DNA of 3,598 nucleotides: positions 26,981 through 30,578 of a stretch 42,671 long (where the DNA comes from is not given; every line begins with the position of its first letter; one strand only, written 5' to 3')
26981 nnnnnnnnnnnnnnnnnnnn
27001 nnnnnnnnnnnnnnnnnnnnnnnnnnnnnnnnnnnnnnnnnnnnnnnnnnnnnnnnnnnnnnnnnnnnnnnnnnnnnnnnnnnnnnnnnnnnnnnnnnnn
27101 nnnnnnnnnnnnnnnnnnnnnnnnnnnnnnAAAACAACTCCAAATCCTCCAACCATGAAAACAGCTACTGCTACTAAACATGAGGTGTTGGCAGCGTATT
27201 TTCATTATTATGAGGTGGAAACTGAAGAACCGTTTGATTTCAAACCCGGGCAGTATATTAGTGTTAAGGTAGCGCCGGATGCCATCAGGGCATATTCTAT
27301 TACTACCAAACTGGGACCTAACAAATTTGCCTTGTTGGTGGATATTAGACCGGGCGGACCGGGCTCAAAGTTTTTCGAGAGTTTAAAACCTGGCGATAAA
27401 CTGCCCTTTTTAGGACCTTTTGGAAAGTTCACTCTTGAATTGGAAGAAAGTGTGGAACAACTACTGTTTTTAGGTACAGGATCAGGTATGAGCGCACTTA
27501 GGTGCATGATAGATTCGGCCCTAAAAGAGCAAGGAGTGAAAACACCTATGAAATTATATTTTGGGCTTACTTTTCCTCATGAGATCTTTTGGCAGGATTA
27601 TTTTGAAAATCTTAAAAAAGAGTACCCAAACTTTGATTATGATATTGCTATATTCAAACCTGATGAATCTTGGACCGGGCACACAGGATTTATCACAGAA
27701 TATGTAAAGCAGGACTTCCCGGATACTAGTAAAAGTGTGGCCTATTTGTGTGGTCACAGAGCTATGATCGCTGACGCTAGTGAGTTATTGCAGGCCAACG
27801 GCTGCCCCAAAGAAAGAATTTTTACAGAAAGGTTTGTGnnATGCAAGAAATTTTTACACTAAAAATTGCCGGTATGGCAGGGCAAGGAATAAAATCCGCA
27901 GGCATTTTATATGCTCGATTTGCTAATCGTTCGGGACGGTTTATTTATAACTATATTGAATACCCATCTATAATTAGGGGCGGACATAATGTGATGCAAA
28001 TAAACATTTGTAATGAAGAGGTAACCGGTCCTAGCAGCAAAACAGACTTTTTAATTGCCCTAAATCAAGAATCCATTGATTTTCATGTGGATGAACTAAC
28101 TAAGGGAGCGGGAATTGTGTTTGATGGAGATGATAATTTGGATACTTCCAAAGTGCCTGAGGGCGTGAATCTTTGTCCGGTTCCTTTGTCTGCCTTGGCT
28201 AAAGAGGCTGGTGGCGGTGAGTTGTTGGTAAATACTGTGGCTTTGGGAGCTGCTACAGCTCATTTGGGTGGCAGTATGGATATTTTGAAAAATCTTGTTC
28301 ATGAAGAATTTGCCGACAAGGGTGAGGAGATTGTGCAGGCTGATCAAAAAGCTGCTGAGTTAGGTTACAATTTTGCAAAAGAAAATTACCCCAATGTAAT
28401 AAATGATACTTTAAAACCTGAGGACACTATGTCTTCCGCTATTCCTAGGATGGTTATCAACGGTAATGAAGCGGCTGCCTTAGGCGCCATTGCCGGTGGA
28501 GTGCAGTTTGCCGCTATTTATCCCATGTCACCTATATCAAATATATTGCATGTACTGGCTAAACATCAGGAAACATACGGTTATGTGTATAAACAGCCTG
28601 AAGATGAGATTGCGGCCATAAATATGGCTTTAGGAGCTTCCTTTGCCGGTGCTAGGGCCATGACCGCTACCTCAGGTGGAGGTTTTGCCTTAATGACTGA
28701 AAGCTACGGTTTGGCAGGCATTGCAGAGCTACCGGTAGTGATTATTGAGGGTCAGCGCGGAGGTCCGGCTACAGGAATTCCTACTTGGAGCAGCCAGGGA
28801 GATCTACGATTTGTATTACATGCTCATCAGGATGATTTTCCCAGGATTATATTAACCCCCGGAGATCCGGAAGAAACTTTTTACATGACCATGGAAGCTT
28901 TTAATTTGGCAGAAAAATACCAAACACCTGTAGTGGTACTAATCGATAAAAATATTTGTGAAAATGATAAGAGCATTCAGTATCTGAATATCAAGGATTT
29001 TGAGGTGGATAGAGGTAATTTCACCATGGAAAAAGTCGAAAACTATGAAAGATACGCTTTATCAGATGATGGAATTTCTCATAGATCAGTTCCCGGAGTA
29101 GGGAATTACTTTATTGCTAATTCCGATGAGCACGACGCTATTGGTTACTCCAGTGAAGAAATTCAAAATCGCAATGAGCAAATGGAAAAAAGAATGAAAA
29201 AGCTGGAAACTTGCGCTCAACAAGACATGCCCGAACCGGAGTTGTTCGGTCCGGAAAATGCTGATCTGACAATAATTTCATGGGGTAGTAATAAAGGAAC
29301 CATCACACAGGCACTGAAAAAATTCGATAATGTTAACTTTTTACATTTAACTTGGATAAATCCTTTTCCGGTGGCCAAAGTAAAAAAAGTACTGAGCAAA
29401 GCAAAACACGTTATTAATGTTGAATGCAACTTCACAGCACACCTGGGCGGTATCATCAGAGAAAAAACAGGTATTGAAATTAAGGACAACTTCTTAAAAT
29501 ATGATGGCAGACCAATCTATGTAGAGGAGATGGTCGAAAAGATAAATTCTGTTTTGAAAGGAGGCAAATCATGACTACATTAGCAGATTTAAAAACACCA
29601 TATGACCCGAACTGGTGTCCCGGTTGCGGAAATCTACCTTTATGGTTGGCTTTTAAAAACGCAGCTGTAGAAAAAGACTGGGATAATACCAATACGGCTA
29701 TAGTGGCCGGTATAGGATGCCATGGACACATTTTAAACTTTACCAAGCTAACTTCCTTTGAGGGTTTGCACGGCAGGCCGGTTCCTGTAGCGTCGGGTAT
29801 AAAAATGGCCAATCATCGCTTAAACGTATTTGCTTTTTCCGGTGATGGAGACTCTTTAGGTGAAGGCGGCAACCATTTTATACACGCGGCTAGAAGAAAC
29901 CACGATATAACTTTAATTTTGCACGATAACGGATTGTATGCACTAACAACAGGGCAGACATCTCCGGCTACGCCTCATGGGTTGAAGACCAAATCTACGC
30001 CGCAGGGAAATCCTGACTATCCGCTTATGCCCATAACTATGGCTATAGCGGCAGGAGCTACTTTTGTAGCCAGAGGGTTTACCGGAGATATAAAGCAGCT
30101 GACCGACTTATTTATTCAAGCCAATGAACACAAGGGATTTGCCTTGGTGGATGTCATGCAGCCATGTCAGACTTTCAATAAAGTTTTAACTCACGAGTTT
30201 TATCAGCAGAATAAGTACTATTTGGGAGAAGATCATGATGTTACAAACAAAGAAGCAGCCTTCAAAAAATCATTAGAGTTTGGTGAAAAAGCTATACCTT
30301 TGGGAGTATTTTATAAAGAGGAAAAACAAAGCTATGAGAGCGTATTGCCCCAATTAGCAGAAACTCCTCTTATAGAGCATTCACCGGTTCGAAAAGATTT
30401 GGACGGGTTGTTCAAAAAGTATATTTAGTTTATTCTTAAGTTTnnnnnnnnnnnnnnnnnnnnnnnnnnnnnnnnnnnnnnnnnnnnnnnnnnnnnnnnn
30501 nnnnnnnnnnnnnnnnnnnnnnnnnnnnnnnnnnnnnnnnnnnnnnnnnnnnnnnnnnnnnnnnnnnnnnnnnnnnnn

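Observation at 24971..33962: Compact pyruvate-to-acetate-to-H2 module with non-canonical wiring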

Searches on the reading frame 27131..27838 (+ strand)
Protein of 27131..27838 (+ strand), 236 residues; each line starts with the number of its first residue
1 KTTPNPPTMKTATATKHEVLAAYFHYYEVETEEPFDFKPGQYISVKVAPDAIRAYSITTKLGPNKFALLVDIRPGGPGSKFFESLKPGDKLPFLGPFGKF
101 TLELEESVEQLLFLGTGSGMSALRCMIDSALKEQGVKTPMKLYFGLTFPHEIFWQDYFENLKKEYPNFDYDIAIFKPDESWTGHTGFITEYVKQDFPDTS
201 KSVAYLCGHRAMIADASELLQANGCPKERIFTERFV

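Call 79: search_protein_representatives(protein=window:27131-27838:+)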
Query: 236 residues. Proteins with E-value up to 0.001 (for the whole library): 10398; up to 1e-10: 3106; up to 1e-30: 95. The best 150 are listed.
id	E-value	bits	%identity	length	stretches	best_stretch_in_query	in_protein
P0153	9.5e-88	310.2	60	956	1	5-235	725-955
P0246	2.9e-82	292.2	55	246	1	6-235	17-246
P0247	3.8e-79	282.0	55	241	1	10-234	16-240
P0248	6.7e-76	271.4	52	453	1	9-235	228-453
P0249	1.8e-74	266.7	50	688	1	4-235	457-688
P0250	3.6e-73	262.5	53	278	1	2-235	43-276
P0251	4.0e-68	246.0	48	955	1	3-235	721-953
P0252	4.8e-62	226.0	47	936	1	9-235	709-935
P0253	3.0e-59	216.9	44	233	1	9-235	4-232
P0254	1.1e-57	211.8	41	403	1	2-235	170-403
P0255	6.0e-55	202.8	43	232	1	7-235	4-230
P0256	1.4e-51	191.8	39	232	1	8-235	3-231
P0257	6.1e-51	189.7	38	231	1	7-235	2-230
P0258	7.7e-49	182.8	43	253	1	10-235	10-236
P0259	1.1e-48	182.3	40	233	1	9-235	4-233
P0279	3.8e-37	144.5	35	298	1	11-235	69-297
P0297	4.4e-34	134.5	37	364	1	10-222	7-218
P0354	8.0e-30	120.6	33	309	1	2-235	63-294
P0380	2.0e-28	116.0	35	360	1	29-235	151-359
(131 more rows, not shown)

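Call 80: search_protein_families(library=pfam, proteins=[P0248, P0249, P0254, P0297, P0380, P0279, P0354, P0246, P0253], max_evalue=0.001)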
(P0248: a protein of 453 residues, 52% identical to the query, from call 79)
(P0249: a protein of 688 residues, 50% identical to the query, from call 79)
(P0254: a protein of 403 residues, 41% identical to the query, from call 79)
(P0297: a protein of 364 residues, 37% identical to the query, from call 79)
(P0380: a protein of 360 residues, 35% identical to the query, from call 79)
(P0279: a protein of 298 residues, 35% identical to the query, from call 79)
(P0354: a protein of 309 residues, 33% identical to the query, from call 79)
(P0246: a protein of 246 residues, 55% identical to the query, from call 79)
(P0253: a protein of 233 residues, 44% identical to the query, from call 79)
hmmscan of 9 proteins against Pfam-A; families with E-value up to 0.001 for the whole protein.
P0248 (453 aa): 3 families
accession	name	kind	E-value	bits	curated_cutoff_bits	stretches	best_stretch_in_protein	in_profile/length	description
PF13549.11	ATP-grasp_5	-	8.6e-55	185.9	27.6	1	3-209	15-220/221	ATP-grasp domain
PF00175.26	NAD_binding_1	-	7.5e-18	65.6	22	1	331-434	1-107/109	Oxidoreductase NAD-binding domain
PF00970.30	FAD_binding_6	-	1.3e-09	38.7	21.1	1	245-321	16-99/99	Oxidoreductase FAD-binding domain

P0249 (688 aa): 5 families
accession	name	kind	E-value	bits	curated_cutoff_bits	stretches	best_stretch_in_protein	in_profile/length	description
PF13549.11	ATP-grasp_5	-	9.1e-57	192.4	27.6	1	229-448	2-220/221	ATP-grasp domain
PF00175.26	NAD_binding_1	-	1.4e-18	67.9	22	1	566-668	1-106/109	Oxidoreductase NAD-binding domain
PF19045.5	Ligase_CoA_2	-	4.4e-10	40.3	23.7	1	52-198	2-154/162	Ligase-CoA domain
PF13607.11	Succ_CoA_lig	-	5e-08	33.2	27.4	1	2-40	100-138/138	Succinyl-CoA ligase like flavodoxin domain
PF00970.30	FAD_binding_6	-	9.7e-08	32.7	21.1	1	465-553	2-97/99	Oxidoreductase FAD-binding domain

P0254 (403 aa): 4 families
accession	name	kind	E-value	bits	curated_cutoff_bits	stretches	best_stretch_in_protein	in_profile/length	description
PF13549.11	ATP-grasp_5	-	8.1e-47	159.9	27.6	1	1-165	49-221/221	ATP-grasp domain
PF00175.26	NAD_binding_1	-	6.1e-19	69.1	22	1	281-383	1-106/109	Oxidoreductase NAD-binding domain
PF00970.30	FAD_binding_6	-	1.7e-09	38.3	21.1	1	187-269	9-98/99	Oxidoreductase FAD-binding domain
PF08030.17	NAD_binding_6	-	1.8e-06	28.5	22.2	1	277-348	2-80/156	Ferric reductase NAD binding domain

P0297 (364 aa): 2 families
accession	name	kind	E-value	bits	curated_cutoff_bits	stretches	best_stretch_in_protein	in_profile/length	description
PF00175.26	NAD_binding_1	-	8.7e-20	71.8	22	1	113-213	3-108/109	Oxidoreductase NAD-binding domain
PF00970.30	FAD_binding_6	-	3.5e-13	50.2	21.1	1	9-101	3-99/99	Oxidoreductase FAD-binding domain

P0380 (360 aa): 3 families
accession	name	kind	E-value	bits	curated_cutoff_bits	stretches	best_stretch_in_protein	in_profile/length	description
PF00175.26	NAD_binding_1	-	2.3e-19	70.5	22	1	236-340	1-107/109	Oxidoreductase NAD-binding domain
PF00970.30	FAD_binding_6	-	2e-14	54.2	21.1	1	135-225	3-98/99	Oxidoreductase FAD-binding domain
PF00111.32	Fer2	-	1.3e-11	44.7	21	1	44-114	8-76/77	2Fe-2S iron-sulfur cluster binding domain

P0279 (298 aa): 3 families
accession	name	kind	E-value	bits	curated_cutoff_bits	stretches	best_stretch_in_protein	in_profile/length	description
PF00175.26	NAD_binding_1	-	3.4e-21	76.4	22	1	175-278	1-107/109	Oxidoreductase NAD-binding domain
PF00970.30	FAD_binding_6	-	1.5e-14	54.6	21.1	1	70-163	2-98/99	Oxidoreductase FAD-binding domain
PF08030.17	NAD_binding_6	-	1.2e-05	25.9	22.2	0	172-213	3-48/156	Ferric reductase NAD binding domain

P0354 (309 aa): 2 families
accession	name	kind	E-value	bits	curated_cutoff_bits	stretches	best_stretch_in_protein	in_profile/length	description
PF00175.26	NAD_binding_1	-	5.2e-22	79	22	1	174-277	1-109/109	Oxidoreductase NAD-binding domain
PF00970.30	FAD_binding_6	-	3.8e-11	43.7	21.1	1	74-163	3-97/99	Oxidoreductase FAD-binding domain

P0246 (246 aa): 2 families
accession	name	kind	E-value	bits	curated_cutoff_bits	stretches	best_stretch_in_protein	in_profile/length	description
PF00175.26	NAD_binding_1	-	1.5e-19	71.1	22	1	124-227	1-107/109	Oxidoreductase NAD-binding domain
PF00970.30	FAD_binding_6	-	2.7e-09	37.7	21.1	1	40-111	19-97/99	Oxidoreductase FAD-binding domain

P0253 (233 aa): 2 families
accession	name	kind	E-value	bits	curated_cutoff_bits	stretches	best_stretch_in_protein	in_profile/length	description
PF00175.26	NAD_binding_1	-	5.5e-20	72.5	22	1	110-208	1-101/109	Oxidoreductase NAD-binding domain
PF00970.30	FAD_binding_6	-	1.1e-07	32.5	21.1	1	10-97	5-97/99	Oxidoreductase FAD-binding domain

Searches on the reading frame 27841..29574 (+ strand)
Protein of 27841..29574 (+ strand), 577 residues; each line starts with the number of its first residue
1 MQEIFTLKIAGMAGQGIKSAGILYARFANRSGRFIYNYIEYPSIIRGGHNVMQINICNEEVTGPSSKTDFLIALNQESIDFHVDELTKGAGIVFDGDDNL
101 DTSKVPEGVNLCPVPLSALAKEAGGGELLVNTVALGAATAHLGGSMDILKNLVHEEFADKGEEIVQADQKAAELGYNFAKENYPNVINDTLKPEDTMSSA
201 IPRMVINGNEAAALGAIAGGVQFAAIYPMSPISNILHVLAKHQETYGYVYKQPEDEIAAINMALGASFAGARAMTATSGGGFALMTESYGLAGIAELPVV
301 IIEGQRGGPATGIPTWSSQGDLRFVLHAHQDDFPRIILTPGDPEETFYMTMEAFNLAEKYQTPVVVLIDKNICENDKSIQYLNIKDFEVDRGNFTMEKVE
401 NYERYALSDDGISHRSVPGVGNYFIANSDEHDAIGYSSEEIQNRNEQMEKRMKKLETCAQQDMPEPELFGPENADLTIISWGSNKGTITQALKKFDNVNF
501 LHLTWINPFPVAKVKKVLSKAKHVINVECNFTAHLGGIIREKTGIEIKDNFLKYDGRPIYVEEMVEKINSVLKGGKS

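Call 4: search_protein_families(library=pfam, proteins=[window:27841-29574:+], max_evalue=0.01)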
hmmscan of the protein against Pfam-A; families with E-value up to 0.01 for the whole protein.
window:27841-29574:+ (577 aa): 3 families
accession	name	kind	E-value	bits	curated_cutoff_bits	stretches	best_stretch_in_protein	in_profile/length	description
PF01855.24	POR_N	-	1.7e-54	185.5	27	1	215-449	2-230/231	Pyruvate flavodoxin/ferredoxin oxidoreductase, thiamine diP-bdg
PF01558.24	POR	-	1.9e-27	97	27.4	1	13-176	1-172/173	Pyruvate ferredoxin/flavodoxin oxidoreductase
PF17147.9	PFOR_II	-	4.8e-06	27.3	27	1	474-544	1-75/102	Pyruvate:ferredoxin oxidoreductase core domain II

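Call 31: search_solved_structures(query=window:27841-29574:+, max_evalue=0.00001)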
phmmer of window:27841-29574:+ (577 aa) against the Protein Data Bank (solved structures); distinct sequences matched with E-value up to 0.00001: 11.
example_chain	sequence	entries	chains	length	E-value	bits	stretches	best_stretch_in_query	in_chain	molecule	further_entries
6n2n_A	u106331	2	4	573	2.1e-85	290.3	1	6-563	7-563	Pyruvate flavodoxin/ferredoxin oxidoreductase domain protein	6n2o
5b46_A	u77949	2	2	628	1.3e-84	287.8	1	130-573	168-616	2-oxoacid--ferredoxin oxidoreductase alpha subunit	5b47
5b48_A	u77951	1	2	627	3.5e-82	279.7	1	198-576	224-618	2-oxoacid--ferredoxin oxidoreductase alpha subunit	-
8ys5_A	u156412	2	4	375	4.3e-48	167.2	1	204-568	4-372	2-oxoglutarate synthase subunit alpha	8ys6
1yd7_A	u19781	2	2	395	6.3e-45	156.8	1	206-531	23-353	2-keto acid:ferredoxin oxidoreductase subunit alpha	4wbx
3ju3_A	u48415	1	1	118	4.4e-19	71.4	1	467-572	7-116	Probable 2-oxoacid ferredoxin oxidoreductase, alpha chain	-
9bt4_B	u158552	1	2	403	8.9e-10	40.7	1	203-358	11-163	Pyruvate:Ferredoxin Oxidoreductase, subunit alpha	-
3on3_A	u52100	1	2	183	2.5e-09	39.3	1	6-177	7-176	Keto/oxoacid ferredoxin oxidoreductase, gamma subunit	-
8ys5_B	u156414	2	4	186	2.1e-08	36.2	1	7-181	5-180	2-oxoglutarate:acceptor oxidoreductase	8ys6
3g2e_A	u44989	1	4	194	7.6e-07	31.1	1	5-184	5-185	OORC subunit of 2-oxoglutarate:acceptor oxidoreductase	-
5c4i_A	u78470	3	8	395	3e-06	29.1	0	206-301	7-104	Oxalate oxidoreductase subunit alpha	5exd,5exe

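Call 60: search_protein_families(library=ncbifam, proteins=[window:27841-29574:+], max_evalue=0.001)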
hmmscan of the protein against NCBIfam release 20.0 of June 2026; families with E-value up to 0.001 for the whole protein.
window:27841-29574:+ (577 aa): 21 families
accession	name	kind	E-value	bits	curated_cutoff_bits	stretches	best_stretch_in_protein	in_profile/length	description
TIGR03710.1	OAFO_sf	subfamily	1.2e-185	618.3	482.75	1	5-568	2-561/561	2-oxoacid:acceptor oxidoreductase subunit alpha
NF041170.1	Oxoac_fdxalpha_Archa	equivalog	9.1e-134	447.1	800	2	129-575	168-626/636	2-oxoacid:ferredoxin oxidoreductase subunit alpha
NF006412.0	PRK08659.1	equivalog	4.9e-77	259.7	411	1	204-571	6-376/378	2-oxoacid:acceptor oxidoreductase subunit alpha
NF007206.0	PRK09627.1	equivalog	2.8e-65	220.7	579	1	204-569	4-373/375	2-oxoglutarate synthase subunit alpha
NF005507.0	PRK07119.1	subfamily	2.7e-46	158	399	2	203-382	4-183/352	3-methyl-2-oxobutanoate dehydrogenase subunit VorB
NF040682.1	PorA_Arch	equivalog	1.1e-21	77.2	550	1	203-547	3-338/387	pyruvate synthase subunit PorA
TIGR03336.1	IOR_alpha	equivalog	1.5e-21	76.4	650.9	1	205-384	4-177/595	indolepyruvate ferredoxin oxidoreductase subunit alpha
NF006232.0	PRK08366.1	equivalog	1.2e-20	73.5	646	1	201-542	5-336/394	2-ketoisovalerate ferredoxin oxidoreductase subunit alpha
NF045764.1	PhenlGlyoxDHPadG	equivalog_domain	1.2e-15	57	700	1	204-361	3-156/398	NADH-dependent phenylglyoxylate dehydrogenase subunit alpha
NF006233.0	PRK08367.1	equivalog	2.2e-15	56.4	625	1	203-542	4-334/394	pyruvate ferredoxin oxidoreductase subunit alpha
NF007201.0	PRK09622.1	equivalog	3e-15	56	590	1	205-528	12-326/405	2-oxoacid:ferredoxin oxidoreductase subunit alpha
NF006275.0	PRK08441.1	equivalog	1.1e-13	51.1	216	1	6-182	4-181/185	2-oxoglutarate-acceptor oxidoreductase subunit OorC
NF006211.0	PRK08338.1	equivalog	4e-11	42.7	239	1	7-141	3-132/170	2-oxoacid:ferredoxin oxidoreductase subunit gamma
NF006323.0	PRK08537.1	equivalog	6.1e-11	42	235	1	7-180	5-179/181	2-oxoacid:ferredoxin oxidoreductase subunit gamma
NF005324.0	PRK06853.1-4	equivalog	2e-08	34.4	222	1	114-182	125-192/196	indolepyruvate oxidoreductase subunit beta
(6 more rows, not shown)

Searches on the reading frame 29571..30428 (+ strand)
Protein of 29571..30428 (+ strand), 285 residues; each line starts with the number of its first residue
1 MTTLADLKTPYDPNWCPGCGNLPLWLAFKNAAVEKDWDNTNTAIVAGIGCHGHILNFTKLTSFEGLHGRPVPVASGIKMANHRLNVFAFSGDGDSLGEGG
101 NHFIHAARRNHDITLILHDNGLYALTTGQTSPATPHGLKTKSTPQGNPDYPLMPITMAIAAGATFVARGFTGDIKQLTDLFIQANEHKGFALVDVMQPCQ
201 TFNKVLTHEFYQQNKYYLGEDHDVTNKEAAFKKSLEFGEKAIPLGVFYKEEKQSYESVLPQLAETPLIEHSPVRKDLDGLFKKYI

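Call 4: search_protein_families(library=pfam, proteins=[window:29571-30428:+], max_evalue=0.01)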
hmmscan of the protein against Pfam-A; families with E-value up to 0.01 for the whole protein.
window:29571-30428:+ (285 aa): 2 families
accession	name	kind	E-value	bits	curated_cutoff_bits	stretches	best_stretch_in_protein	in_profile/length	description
PF02775.26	TPP_enzyme_C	-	8.3e-27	94.3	21.9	1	48-195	2-151/151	Thiamine pyrophosphate enzyme, C-terminal TPP binding domain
PF12367.13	PFO_beta_C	-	4.1e-21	75.3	24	1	199-263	1-65/66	Pyruvate ferredoxin oxidoreductase beta subunit C terminal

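Call 60: search_protein_families(library=ncbifam, proteins=[window:29571-30428:+], max_evalue=0.001)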
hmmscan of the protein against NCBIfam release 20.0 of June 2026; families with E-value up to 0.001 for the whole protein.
window:29571-30428:+ (285 aa): 13 families
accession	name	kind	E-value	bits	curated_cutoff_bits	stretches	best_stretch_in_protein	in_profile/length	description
NF008820.0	PRK11866.1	equivalog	2.3e-101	338.9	402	1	4-275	6-278/287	2-oxoacid ferredoxin oxidoreductase subunit beta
TIGR02177.1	PorB_KorB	subfamily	5.7e-90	301.7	261.9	1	14-277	2-273/286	2-oxoacid:acceptor oxidoreductase, beta subunit, pyruvate/2-ketoisovalerate family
NF008821.0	PRK11869.1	equivalog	3.5e-87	291.9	438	1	11-281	12-281/286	2-oxoacid ferredoxin oxidoreductase subunit beta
NF041171.1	Oxoac_fdxbeta_Archa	equivalog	7.6e-78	261.8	423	1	14-264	4-265/296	2-oxoacid:ferredoxin oxidoreductase subunit beta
NF007207.0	PRK09628.1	equivalog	8.4e-48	163.4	364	1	14-201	17-204/277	2-oxoglutarate ferredoxin oxidoreductase subunit beta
NF008819.1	PRK11865.1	equivalog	1.3e-14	54.1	405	1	43-201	42-214/300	pyruvate synthase subunit PorB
TIGR03336.1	IOR_alpha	equivalog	1.7e-12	46.5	650.9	1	13-206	356-538/595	indolepyruvate ferredoxin oxidoreductase subunit alpha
NF008818.0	PRK11864.1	subfamily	3.7e-12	46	405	1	73-201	77-210/300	3-methyl-2-oxobutanoate dehydrogenase subunit beta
NF045792.1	OxalOxredbeta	equivalog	1.7e-09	37.2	590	1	78-147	96-165/311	oxalate oxidoreductase subunit beta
NF004813.0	PRK06163.1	equivalog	4.3e-09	36.4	240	1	65-134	57-126/202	hypothetical protein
NF045766.1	PhenlGlyoxDHPadI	equivalog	2.9e-08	32.9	700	1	45-205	188-360/443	NADH-dependent phenylglyoxylate dehydrogenase subunit beta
TIGR03846.1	sulfopy_beta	equivalog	4.1e-05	23.5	221.5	1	65-134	42-111/182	sulfopyruvate decarboxylase subunit beta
TIGR02176.1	pyruv_ox_red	equivalog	0.00095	17.1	911.35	0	86-201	956-1072/1167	pyruvate:ferredoxin (flavodoxin) oxidoreductase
